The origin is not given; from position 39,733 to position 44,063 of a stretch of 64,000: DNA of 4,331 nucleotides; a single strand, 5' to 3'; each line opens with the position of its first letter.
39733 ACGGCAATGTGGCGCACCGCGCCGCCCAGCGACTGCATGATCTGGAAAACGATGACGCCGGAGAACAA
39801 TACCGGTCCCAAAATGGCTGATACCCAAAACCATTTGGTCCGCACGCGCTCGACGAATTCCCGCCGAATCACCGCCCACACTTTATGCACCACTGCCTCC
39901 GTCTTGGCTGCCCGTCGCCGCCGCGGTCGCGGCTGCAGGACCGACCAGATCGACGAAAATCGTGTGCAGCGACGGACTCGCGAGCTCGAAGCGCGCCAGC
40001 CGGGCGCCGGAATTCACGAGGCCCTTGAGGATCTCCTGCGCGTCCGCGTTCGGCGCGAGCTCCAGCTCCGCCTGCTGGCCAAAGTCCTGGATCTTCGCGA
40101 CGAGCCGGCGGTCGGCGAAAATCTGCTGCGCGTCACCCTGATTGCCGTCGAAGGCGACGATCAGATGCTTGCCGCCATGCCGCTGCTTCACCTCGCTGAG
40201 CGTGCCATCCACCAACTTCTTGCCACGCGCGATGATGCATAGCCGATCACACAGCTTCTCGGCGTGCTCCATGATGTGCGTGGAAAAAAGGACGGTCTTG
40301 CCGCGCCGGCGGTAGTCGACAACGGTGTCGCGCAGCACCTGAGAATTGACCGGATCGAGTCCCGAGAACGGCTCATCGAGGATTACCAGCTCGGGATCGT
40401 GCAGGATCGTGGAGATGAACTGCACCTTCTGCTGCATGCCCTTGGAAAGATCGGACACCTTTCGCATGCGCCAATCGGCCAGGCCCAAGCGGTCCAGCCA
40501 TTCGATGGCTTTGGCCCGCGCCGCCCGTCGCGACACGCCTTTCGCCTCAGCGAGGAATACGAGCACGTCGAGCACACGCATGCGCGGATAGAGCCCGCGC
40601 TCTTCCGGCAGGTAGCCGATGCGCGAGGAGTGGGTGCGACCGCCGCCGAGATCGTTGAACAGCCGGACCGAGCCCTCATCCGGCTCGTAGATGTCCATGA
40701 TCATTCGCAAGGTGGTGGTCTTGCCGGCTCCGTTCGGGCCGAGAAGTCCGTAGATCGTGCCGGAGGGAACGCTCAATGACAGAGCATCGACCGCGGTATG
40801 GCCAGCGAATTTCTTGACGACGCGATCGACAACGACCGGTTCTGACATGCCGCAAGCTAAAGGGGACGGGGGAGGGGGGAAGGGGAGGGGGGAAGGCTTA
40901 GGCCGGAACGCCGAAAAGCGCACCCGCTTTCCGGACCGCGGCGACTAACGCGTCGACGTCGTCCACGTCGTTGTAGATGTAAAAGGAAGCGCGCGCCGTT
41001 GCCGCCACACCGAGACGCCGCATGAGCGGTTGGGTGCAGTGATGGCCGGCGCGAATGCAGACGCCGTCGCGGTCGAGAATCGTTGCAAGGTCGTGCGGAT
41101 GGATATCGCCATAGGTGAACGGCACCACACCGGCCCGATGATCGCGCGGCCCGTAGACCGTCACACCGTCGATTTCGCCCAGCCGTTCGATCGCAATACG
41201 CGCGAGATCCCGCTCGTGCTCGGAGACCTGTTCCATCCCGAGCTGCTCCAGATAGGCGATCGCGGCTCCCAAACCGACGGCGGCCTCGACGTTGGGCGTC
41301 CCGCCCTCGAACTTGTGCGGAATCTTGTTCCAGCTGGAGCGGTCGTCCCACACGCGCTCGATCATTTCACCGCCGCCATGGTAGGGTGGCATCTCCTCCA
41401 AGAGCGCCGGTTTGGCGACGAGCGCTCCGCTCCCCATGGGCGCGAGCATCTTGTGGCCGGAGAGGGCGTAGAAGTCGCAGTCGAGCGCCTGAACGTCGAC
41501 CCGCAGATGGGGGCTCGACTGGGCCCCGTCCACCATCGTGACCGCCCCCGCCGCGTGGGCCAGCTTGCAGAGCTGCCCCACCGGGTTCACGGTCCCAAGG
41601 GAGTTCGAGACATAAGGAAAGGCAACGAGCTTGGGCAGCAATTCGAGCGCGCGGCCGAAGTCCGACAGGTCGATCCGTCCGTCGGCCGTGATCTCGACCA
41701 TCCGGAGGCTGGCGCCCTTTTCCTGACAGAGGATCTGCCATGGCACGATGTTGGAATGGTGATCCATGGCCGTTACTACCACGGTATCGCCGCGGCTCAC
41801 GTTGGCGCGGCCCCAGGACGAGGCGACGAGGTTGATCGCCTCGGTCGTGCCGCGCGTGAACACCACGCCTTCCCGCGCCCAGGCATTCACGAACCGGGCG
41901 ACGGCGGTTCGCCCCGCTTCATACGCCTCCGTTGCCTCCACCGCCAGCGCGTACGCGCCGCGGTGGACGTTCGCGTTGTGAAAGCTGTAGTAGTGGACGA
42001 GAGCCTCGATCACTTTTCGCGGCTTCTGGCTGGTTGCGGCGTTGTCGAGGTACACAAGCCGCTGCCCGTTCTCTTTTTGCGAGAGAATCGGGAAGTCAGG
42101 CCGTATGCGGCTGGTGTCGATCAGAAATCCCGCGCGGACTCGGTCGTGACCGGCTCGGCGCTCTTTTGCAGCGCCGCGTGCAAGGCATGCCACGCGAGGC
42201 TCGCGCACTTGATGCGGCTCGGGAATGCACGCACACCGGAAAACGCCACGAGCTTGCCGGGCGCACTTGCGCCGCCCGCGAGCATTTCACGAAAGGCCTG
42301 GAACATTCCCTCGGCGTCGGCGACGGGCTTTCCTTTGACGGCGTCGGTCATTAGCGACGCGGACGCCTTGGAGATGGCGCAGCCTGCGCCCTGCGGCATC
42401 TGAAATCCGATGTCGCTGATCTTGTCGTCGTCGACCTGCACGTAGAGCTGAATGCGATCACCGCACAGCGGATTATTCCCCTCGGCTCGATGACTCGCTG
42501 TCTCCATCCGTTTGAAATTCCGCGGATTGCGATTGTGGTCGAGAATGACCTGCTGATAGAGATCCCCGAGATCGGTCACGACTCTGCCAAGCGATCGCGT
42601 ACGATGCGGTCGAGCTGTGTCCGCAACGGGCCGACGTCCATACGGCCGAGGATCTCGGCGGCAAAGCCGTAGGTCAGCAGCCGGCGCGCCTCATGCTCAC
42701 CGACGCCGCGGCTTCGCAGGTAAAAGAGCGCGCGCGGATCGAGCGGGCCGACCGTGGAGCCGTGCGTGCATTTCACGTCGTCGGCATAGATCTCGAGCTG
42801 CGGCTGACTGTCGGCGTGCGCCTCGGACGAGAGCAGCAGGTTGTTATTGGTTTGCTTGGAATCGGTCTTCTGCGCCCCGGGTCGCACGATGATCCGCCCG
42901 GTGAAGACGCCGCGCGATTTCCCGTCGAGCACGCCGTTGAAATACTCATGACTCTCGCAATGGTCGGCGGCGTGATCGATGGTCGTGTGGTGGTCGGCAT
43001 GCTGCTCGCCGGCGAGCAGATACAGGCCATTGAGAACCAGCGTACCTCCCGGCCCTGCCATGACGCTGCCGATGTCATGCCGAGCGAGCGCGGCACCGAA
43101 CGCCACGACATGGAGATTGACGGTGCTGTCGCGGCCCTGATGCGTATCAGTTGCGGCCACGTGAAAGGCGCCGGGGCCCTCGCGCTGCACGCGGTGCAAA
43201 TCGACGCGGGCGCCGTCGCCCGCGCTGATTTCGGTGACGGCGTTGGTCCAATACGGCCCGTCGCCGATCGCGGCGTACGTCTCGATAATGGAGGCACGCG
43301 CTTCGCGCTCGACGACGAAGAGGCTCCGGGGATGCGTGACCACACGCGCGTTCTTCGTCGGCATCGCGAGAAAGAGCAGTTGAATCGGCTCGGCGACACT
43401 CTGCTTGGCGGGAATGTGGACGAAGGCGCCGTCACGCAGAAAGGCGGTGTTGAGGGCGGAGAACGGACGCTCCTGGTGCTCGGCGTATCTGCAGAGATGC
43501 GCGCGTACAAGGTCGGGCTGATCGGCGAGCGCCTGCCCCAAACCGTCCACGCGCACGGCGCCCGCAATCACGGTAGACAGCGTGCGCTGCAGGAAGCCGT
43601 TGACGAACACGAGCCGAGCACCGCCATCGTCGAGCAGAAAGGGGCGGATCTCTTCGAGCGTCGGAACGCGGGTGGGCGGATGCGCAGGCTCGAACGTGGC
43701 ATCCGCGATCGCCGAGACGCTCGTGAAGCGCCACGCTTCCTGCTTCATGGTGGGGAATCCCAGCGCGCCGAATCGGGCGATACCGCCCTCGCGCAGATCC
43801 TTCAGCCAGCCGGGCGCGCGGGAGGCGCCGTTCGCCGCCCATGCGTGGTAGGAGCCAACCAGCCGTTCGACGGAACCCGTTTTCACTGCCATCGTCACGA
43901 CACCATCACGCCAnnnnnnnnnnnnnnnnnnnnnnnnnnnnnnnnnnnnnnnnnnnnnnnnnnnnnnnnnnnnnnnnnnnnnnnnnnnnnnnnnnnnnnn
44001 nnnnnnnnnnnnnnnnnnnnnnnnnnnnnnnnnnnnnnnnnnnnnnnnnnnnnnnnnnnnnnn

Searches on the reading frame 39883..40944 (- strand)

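Call 75: search_protein_families(library=pfam, proteins=[window:39883-40944:-], max_evalue=0.00001)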
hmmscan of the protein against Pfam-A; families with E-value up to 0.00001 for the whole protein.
window:39883-40944:- (353 aa): 3 families
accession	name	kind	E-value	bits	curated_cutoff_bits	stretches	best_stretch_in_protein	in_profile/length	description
PF00005.33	ABC_tran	-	7.7e-29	101.5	25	1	53-193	2-136/137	ABC transporter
PF13732.12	DrrA1-3_C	-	2.9e-13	50.8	27.4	1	247-334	1-81/81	ATP-binding protein DrrA1-3-like, C-terminal domain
PF13304.12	AAA_21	-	1.4e-12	48.8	27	1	163-224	235-299/304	AAA domain, putative AbiEii toxin, Type IV TA system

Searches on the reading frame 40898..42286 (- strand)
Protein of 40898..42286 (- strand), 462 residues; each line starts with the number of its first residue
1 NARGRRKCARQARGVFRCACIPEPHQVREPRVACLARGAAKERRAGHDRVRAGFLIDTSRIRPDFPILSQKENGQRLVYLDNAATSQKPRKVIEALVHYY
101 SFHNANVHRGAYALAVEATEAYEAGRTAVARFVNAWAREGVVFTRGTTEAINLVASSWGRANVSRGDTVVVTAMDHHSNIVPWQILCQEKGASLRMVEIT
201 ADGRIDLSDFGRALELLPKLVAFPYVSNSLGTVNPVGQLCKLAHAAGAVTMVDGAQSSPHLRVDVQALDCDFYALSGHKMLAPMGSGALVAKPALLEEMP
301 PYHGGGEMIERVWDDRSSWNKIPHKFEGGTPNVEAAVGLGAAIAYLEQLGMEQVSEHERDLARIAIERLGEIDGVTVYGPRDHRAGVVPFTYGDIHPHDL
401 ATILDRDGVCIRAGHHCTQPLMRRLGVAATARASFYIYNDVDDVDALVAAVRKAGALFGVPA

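Call 75: search_protein_families(library=pfam, proteins=[window:40898-42286:-], max_evalue=0.00001)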
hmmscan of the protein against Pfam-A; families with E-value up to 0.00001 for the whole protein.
window:40898-42286:- (462 aa): 2 families
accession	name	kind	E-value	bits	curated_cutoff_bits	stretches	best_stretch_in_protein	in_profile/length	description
PF00266.25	Aminotran_5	-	3.1e-138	461.2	21.5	1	78-447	1-371/371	Aminotransferase class-V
PF00155.27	Aminotran_1_2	-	3.4e-07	30.2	19.7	1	122-255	44-187/361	Aminotransferase class I and II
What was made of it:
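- On SufS/IscS cysteine desulfurase: A 461-bit Aminotran_5 gene sits with SufB/SufD at 40898-46158 (call 75).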

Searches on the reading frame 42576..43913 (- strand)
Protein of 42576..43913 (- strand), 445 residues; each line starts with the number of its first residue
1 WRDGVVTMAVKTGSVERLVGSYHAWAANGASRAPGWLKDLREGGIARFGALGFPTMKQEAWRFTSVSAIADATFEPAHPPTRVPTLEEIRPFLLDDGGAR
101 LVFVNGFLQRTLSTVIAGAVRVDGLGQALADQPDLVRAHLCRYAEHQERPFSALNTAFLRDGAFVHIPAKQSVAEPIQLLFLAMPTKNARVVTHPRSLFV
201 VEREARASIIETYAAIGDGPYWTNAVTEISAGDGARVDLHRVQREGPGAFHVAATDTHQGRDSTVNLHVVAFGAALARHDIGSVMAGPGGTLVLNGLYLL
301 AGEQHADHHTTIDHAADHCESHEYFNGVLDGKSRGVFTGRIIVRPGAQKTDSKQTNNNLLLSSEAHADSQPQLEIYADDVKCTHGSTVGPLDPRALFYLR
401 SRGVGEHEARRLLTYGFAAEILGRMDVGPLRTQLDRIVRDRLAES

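Call 75: search_protein_families(library=pfam, proteins=[window:42576-43913:-], max_evalue=0.00001)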
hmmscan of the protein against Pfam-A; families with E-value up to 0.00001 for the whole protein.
window:42576-43913:- (445 aa): 2 families
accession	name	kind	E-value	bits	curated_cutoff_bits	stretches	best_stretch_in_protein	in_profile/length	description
PF01458.23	SUFBD_core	-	1.7e-82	276.8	27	1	189-417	6-232/232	SUF system FeS cluster assembly, SufBD core domain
PF19295.5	SufBD_N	-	8e-18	65.1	23.5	1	33-179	22-172/172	SufBD protein N-terminal region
